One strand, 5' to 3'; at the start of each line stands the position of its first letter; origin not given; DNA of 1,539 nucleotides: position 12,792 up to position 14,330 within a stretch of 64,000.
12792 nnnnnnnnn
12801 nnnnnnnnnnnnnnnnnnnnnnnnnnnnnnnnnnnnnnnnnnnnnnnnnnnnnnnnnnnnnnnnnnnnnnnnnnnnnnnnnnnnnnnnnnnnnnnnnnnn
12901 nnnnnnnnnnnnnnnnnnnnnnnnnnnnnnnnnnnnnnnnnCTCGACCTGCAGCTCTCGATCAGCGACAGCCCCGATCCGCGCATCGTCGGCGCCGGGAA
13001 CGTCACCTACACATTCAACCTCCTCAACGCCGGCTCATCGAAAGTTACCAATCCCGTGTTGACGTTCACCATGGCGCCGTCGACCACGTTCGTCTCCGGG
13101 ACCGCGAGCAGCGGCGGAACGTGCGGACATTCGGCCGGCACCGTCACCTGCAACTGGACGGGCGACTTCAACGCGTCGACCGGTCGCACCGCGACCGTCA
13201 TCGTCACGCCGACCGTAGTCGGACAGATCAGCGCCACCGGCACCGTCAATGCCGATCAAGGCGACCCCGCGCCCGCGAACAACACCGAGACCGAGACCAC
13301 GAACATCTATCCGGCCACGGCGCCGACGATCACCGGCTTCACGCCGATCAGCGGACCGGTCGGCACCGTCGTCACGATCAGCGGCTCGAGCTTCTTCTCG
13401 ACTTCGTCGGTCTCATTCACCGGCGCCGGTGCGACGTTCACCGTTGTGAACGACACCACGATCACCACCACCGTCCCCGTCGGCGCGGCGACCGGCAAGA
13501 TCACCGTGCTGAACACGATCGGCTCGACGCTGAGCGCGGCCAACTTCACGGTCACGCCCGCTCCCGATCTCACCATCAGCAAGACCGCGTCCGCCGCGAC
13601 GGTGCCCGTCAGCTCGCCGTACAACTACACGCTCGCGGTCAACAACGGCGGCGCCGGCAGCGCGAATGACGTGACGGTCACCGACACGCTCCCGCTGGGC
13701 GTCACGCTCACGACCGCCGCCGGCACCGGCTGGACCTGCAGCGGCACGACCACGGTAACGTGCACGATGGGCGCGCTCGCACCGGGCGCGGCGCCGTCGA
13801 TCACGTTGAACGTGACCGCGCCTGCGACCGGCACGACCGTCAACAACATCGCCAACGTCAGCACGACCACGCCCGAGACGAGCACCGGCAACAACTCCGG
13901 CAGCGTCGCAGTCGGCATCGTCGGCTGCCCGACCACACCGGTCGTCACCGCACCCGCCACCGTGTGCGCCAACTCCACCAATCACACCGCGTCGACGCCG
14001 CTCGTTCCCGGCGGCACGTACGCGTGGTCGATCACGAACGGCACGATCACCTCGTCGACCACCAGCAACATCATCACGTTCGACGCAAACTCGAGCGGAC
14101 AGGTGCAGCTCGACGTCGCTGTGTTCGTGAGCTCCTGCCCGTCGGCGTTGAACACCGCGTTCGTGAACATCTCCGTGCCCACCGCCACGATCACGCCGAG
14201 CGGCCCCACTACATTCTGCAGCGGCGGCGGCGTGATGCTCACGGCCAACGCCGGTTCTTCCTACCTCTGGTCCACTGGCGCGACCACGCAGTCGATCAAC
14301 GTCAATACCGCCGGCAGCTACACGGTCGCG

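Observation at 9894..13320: Nine head-to-tail 381-bp DUF11 repeats (8 near-identical) inside giant gene 2: likely hypervariable length and an assembly hazard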

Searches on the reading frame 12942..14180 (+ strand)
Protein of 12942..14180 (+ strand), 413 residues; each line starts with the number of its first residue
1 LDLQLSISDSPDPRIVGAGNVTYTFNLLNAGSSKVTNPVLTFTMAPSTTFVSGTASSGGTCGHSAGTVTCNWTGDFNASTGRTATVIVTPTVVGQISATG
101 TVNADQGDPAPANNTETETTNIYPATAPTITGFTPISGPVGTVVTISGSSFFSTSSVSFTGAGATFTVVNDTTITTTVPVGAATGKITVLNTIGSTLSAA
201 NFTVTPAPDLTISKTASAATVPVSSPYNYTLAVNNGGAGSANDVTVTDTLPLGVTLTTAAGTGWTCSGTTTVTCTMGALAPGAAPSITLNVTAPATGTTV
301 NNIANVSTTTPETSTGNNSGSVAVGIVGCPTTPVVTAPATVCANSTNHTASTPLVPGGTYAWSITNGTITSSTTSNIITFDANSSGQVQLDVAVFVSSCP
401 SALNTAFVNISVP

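Call 39: find_related_loci(query=A3, collection=metagenome_contigs, flank=10000)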
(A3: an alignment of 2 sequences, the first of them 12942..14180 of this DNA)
Query A3 (413 aa) in metagenome_contigs; peptide patterns used: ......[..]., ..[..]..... (x = any residue, [..] = any of these).
182 stretches matched a pattern; 28 encode a relative of the query (tblastn E <= 1e-3); 23 distinct loci.
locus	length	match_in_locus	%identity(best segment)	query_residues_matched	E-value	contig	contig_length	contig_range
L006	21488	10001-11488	34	1-324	9e-24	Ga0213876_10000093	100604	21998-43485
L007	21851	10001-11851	48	1-119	7e-23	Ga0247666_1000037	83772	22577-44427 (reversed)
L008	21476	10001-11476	51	1-119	8e-23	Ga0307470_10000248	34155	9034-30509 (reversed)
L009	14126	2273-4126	47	1-118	5e-22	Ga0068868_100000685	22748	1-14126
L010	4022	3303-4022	47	1-115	1e-22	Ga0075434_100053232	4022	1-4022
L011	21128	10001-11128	46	1-124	6e-22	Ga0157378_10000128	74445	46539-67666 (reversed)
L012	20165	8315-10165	48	1-119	8e-22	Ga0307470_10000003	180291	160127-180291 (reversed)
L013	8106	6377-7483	45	1-134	1e-21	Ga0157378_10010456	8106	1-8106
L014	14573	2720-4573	47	1-118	5e-21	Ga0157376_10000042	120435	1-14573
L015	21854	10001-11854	47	1-118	5e-21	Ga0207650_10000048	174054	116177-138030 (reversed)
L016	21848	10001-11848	46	1-117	1e-19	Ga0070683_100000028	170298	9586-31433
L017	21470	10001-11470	47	1-122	1e-19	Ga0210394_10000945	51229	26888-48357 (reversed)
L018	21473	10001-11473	46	1-117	1e-18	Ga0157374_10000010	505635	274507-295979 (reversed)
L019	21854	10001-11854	41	1-118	2e-18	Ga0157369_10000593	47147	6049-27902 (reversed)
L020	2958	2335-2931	43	1-115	7e-19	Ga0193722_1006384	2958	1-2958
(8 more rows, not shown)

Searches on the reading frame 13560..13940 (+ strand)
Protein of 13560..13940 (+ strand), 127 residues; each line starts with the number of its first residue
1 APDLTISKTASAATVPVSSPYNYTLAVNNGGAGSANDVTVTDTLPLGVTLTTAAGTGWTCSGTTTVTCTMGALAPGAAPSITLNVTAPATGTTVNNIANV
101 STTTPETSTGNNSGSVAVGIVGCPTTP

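Call 33: search_solved_structures(query=window:13560-13940:+, max_evalue=1, show_alignments=2)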
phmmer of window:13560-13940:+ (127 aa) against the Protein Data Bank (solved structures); distinct sequences matched with E-value up to 1: 7.
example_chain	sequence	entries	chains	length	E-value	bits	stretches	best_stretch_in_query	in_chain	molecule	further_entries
6y6q_A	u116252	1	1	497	0.059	17.3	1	45-115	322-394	Envelope polyprotein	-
9p3i_B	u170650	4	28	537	0.069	17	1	45-115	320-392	Glycoprotein C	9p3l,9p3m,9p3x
9p3y_B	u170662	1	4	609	0.077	16.9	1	45-115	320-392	Glycoprotein C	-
6y5w_A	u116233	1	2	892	0.11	16.4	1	45-115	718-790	Envelope polyprotein,Envelope polyprotein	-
6y5f_A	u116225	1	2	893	0.11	16.3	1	45-115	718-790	Envelope polyprotein,Envelope polyprotein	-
9ifr_A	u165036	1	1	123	0.12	16.3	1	2-103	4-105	OmpA-like domain-containing protein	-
6zjm_A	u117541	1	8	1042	0.13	16.2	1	45-115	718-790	Envelope polyprotein,Envelope polyprotein,Envelope polyprotein,Envelope polyprotein,Envelo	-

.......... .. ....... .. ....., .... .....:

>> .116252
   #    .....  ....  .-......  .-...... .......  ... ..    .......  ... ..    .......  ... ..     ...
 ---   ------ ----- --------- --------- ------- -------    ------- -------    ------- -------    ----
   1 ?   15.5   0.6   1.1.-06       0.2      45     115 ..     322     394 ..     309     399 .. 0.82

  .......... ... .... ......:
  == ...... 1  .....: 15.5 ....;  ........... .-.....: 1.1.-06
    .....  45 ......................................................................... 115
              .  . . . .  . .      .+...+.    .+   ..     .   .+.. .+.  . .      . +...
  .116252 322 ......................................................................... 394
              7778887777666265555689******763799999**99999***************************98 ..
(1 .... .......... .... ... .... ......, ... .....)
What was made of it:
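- Tried and rejected: A single canonical DUF11 hit 9IFR at E=0.12 (call 33).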

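Call 37: search_solved_structures(query=A2, max_evalue=1, show_alignments=2)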
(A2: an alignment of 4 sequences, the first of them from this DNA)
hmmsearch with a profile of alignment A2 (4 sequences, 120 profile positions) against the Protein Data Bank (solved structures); distinct sequences matched with E-value up to 1: 4.
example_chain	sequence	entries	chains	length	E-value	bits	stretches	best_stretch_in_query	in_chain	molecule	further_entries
2rtt_A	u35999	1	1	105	0.0044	20.2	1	8-87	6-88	ChiC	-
9ifr_A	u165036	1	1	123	0.036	17.2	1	6-119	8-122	OmpA-like domain-containing protein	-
3ndy_E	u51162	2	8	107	0.086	16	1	12-95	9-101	Endoglucanase D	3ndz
9isp_A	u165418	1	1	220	0.24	14.5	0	18-55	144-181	Protease PrtH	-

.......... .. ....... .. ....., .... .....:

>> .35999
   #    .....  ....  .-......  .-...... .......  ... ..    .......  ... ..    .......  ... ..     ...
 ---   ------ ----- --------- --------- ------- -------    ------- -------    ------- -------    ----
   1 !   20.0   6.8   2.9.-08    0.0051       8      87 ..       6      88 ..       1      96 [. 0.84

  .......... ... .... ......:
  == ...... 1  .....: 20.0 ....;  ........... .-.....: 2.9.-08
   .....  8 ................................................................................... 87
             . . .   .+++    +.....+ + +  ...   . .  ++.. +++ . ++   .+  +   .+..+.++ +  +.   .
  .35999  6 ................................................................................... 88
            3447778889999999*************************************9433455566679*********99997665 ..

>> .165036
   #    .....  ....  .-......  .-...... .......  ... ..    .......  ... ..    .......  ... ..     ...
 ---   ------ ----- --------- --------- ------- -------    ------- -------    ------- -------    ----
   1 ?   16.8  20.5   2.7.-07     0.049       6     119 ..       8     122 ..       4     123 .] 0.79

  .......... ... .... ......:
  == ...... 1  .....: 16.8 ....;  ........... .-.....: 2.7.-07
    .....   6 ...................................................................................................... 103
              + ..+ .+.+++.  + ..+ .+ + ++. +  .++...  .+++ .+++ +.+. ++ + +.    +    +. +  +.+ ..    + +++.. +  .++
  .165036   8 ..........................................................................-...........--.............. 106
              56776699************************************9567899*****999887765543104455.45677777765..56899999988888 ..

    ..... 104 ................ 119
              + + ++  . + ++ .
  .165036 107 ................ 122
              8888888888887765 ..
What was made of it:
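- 13560..13922 (+): Canonical DUF11/CLIPPER domain outside the array. It keeps the isopeptide triad: Lys in ISKT, Asp in VTDTLP and Asn in NNIA. Profile alignment to PDB 9IFR (call 37).
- Tried and rejected: A four-sequence profile reached 9IFR at E=0.036 with the triad aligned (call 37).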
